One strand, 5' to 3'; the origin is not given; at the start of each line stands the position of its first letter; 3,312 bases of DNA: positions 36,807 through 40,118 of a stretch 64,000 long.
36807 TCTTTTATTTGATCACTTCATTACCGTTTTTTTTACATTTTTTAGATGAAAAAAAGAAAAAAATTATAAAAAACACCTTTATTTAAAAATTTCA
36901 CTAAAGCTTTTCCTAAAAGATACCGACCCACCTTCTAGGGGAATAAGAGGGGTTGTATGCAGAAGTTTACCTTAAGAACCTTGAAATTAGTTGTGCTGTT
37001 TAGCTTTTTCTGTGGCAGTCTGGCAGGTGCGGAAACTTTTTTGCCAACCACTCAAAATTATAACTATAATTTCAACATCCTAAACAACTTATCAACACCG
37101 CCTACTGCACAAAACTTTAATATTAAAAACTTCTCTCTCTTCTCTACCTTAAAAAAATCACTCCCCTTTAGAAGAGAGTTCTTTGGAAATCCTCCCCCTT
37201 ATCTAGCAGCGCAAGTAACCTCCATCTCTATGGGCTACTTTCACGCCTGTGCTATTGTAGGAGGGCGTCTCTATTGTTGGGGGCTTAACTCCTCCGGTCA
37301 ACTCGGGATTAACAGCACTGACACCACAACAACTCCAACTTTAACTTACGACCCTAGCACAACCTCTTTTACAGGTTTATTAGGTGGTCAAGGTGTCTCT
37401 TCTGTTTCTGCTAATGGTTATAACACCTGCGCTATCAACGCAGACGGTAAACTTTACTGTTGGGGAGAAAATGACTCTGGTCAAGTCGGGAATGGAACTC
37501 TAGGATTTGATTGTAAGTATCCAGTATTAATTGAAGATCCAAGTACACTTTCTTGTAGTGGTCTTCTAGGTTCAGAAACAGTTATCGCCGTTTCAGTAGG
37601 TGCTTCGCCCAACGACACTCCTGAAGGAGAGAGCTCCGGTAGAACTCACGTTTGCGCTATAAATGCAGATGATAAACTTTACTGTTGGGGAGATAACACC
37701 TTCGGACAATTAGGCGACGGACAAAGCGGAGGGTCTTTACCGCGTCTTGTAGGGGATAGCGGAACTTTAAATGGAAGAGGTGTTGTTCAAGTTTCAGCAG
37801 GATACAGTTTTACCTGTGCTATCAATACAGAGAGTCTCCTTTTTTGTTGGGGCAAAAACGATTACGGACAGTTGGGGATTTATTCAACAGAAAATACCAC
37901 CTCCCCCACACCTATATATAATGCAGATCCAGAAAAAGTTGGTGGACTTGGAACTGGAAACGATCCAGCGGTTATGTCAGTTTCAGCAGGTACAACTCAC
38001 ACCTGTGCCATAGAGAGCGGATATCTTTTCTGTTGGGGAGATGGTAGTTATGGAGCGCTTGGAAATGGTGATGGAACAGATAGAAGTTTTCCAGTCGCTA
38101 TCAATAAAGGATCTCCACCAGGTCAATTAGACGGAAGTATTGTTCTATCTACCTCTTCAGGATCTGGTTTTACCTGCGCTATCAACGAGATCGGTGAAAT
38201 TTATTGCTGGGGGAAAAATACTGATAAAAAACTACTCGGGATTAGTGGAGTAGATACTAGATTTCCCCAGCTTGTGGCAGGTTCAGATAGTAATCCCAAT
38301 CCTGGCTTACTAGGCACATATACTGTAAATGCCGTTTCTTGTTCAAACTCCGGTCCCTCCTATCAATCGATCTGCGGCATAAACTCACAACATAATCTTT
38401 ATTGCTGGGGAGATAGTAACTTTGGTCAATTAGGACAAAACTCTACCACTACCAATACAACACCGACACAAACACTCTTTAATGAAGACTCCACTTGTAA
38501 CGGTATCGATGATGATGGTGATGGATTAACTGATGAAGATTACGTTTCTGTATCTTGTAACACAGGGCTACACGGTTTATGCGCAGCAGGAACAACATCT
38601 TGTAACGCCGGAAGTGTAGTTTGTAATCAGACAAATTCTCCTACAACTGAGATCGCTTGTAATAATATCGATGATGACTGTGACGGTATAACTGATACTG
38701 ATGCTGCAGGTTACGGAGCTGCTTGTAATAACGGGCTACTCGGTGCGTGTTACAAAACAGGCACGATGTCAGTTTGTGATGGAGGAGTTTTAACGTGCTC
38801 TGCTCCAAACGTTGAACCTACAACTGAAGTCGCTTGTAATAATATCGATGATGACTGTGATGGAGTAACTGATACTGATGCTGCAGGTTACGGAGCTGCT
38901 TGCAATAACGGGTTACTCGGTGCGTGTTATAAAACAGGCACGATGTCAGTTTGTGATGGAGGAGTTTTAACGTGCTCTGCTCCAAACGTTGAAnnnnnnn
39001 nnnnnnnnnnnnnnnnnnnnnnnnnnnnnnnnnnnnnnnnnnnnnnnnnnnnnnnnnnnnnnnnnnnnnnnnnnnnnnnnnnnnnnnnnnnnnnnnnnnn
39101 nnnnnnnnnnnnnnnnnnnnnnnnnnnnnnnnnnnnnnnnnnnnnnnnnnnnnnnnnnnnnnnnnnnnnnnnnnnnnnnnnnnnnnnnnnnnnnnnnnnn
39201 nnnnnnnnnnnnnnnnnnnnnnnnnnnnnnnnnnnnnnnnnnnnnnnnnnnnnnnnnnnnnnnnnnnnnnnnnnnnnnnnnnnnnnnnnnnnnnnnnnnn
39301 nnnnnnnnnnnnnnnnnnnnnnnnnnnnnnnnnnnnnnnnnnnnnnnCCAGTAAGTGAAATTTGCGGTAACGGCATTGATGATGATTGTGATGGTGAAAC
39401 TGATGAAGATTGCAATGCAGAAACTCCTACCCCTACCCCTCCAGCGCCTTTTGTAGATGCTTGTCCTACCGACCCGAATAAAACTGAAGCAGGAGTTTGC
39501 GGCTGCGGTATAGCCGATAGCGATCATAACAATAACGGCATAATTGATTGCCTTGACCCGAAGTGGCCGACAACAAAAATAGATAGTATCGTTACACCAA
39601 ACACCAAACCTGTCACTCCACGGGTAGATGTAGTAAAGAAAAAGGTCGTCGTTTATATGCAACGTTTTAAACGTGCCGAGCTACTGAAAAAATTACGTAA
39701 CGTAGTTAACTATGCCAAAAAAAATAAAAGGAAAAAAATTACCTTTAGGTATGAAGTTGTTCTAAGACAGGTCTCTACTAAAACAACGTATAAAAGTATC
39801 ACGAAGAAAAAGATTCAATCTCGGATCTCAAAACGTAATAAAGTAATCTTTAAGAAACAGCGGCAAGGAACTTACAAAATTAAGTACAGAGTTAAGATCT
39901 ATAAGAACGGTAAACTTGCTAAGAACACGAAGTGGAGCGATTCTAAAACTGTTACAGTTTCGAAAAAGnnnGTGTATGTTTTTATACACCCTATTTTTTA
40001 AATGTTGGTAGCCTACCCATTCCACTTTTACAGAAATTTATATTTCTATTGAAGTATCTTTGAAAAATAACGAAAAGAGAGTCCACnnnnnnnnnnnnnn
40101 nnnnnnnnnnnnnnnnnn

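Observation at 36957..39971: Secreted RCC1 beta-propeller fused to four near-identical MopE-type Cys/Asp metal-binding repeats and a histone-like lysine tail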

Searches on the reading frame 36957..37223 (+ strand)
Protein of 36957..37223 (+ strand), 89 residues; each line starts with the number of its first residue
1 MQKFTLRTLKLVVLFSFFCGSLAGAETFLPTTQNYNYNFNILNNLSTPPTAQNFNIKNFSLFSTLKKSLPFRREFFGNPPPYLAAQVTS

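Call 17: search_protein_families(library=pfam, proteins=[window:36957-37223:+], max_evalue=10)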
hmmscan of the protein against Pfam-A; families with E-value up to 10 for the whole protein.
seq(89 aa): 0 families

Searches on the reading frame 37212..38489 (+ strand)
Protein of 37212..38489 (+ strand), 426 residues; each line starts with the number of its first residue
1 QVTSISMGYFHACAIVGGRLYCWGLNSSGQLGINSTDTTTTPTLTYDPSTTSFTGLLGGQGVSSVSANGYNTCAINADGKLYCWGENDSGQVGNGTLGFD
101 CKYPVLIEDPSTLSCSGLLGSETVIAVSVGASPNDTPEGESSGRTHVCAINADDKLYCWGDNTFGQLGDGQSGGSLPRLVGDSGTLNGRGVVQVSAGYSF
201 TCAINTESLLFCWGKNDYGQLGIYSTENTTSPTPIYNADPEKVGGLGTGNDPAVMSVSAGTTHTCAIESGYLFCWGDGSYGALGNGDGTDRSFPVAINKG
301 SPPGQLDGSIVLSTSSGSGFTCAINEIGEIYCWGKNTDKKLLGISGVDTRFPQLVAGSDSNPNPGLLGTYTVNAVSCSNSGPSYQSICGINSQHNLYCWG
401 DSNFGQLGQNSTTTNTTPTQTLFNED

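Call 59: search_solved_structures(query=window:37212-38489:+, max_evalue=0.00001)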
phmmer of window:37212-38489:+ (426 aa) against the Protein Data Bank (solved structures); distinct sequences matched with E-value up to 0.00001: 35.
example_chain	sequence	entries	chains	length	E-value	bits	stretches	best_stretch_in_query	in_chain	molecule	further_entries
4d9s_A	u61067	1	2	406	4.4e-39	137.8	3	143-305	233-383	UVB-resistance protein UVR8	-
4nc4_A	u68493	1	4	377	4.6e-39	137.7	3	143-299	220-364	Ultraviolet-B receptor UVR8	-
4dnv_A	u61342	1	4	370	4.9e-39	137.6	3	143-298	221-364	AT5g63860/MGI19_6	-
6xzl_A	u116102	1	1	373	5.7e-39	137.4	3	143-298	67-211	Ultraviolet-B receptor UVR8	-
7vgg_B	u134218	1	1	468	6.2e-39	137.3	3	142-306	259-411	Ultraviolet-B receptor UVR8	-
4dnw_A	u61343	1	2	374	7.5e-39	137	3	143-300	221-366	AT5g63860/MGI19_6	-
4naa_A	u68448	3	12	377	1.1e-38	136.5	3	143-299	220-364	Ultraviolet-B receptor UVR8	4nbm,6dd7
6xzm_A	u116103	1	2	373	2.2e-38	135.5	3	144-297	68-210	Ultraviolet-B receptor UVR8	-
4dnu_A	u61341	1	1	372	2.3e-38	135.4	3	156-298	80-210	AT5g63860/MGI19_6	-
8gqe_B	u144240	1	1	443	4.8e-38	134.3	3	155-298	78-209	Ultraviolet-B receptor UVR8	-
6xzn_A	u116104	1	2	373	9e-38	133.4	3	144-298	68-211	Ultraviolet-B receptor UVR8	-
3kci_A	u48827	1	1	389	8.4e-36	127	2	142-250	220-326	Probable E3 ubiquitin-protein ligase HERC2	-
7q40_A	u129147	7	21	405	2.1e-32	115.7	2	147-297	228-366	E3 ubiquitin-protein ligase HERC2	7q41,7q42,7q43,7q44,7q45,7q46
4l1m_A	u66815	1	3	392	4.6e-25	91.6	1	141-358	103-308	E3 ubiquitin-protein ligase HERC2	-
4o2w_A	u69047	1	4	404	2.8e-23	85.7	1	145-336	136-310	E3 ubiquitin-protein ligase HERC1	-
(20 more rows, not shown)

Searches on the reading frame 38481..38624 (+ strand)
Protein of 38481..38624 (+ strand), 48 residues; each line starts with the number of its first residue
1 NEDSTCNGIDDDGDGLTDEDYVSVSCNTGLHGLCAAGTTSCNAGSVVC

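Call 50: search_solved_structures(query=window:38481-38624:+, max_evalue=10, show_alignments=4)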
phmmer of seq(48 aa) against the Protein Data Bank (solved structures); distinct sequences matched with E-value up to 10: 0.

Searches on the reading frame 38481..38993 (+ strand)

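Call 17: search_protein_families(library=pfam, proteins=[window:38481-38993:+], max_evalue=10)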
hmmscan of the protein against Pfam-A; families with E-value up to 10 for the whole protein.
seq(171 aa): 3 families
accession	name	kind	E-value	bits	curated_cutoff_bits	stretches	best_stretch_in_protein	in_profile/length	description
PF11617.13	Cu-binding_MopE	-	0.0002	22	27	2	109-131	7-29/30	Putative metal-binding motif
PF23664.1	Ig_Pom152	-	0.81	10.5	27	0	111-131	3-23/106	Nucleoporin pom152-like, immunoglobulin-like domain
PF18434.6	Kazal_3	-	1.7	8.9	26.2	2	94-115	25-46/50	Kazal-type serine protease inhibitor domain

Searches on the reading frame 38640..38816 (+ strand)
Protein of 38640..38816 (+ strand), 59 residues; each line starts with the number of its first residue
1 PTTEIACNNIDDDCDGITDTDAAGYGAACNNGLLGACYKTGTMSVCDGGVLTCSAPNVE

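Call 45: search_solved_structures(query=A3, max_evalue=10, show_alignments=5)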
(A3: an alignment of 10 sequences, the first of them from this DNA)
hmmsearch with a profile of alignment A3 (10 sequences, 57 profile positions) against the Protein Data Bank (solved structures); distinct sequences matched with E-value up to 10: 2.
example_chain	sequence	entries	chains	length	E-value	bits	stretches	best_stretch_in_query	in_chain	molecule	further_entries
7eox_A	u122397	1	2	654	0.11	16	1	17-49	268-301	Protease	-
2k0j_A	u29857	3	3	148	3.3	11.3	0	7-18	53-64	calmodulin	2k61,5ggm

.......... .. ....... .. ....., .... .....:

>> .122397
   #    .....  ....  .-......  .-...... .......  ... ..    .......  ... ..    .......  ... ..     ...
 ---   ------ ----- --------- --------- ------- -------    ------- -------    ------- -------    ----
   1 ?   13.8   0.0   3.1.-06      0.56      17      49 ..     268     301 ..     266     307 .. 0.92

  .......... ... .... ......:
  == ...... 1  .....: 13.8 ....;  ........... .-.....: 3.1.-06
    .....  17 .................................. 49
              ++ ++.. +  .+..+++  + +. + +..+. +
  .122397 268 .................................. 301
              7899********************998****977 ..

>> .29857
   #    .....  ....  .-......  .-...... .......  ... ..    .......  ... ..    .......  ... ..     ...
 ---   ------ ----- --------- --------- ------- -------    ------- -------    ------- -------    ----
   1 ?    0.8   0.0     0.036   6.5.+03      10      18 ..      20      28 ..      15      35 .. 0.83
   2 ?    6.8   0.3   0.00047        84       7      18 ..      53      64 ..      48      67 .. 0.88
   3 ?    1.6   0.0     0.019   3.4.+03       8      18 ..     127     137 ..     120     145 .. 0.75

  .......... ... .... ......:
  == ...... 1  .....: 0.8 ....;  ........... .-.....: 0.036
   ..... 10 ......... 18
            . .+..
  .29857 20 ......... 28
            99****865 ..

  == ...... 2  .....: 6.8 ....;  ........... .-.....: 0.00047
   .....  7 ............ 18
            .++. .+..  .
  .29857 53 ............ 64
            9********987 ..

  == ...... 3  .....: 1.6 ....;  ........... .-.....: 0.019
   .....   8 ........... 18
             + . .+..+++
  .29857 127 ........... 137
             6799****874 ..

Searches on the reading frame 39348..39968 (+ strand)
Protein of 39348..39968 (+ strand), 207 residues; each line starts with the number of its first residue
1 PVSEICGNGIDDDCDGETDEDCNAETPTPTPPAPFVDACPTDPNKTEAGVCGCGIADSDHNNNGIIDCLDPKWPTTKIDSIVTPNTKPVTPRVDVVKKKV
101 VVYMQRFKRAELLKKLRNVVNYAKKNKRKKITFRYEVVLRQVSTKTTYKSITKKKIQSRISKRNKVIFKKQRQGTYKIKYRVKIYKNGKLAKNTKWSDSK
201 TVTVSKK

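Call 17: search_protein_families(library=pfam, proteins=[window:39348-39968:+], max_evalue=10)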
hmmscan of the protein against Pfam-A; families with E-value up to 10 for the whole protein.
seq(207 aa): 1 family
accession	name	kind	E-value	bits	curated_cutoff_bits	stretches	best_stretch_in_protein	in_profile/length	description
PF11617.13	Cu-binding_MopE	-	0.00081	20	27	1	4-20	15-30/30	Putative metal-binding motif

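Call 24: predict_structure(protein=window:39348-39968:+)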
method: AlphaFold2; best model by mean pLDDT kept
length: 207 residues; sequences in the alignment: 1
mean_pLDDT: 49.6   pTM: 0.40
mean pLDDT of the five models: 49.6, 45.6, 41.1, 37.2, 32.3
residues with pLDDT >= 90: 0; 70-90: 41; 50-70: 45; < 50: 121
segments of 3 or more residues with pLDDT < 50: 1-19, 21-88, 106-128, 146-149, 157-163
pLDDT, mean of each block of 10 residues (from residue 1): 30 42 43 36 38 28 29 31 40 73 55 41 47 68 54 52 63 77 67 65 71
secondary structure, 60 per line:
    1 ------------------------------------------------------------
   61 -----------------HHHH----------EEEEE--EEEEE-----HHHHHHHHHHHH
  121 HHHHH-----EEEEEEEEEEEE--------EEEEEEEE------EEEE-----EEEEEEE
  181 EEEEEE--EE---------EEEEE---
elements in order: H78-81 E92-96 E99-103 H109-125 E131-142 E151-158 E165-168 E174-186 E200-204

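Call 55: find_related_loci(query=window:39444-39968:+, collection=genome_contigs, flank=8000)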
Query window:39444-39968:+ (175 aa) in genome_contigs; peptide patterns used: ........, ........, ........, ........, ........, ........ (x = any residue, [..] = any of these).
259 stretches matched a pattern, but none encodes a relative of the query by tblastn (E <= 1e-3).

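Call 56: find_related_loci(query=window:39444-39968:+, collection=metagenome_contigs, flank=6000)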
Query window:39444-39968:+ (175 aa) in metagenome_contigs; peptide patterns used: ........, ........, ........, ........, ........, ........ (x = any residue, [..] = any of these).
414 stretches matched a pattern, but none encodes a relative of the query by tblastn (E <= 1e-3).
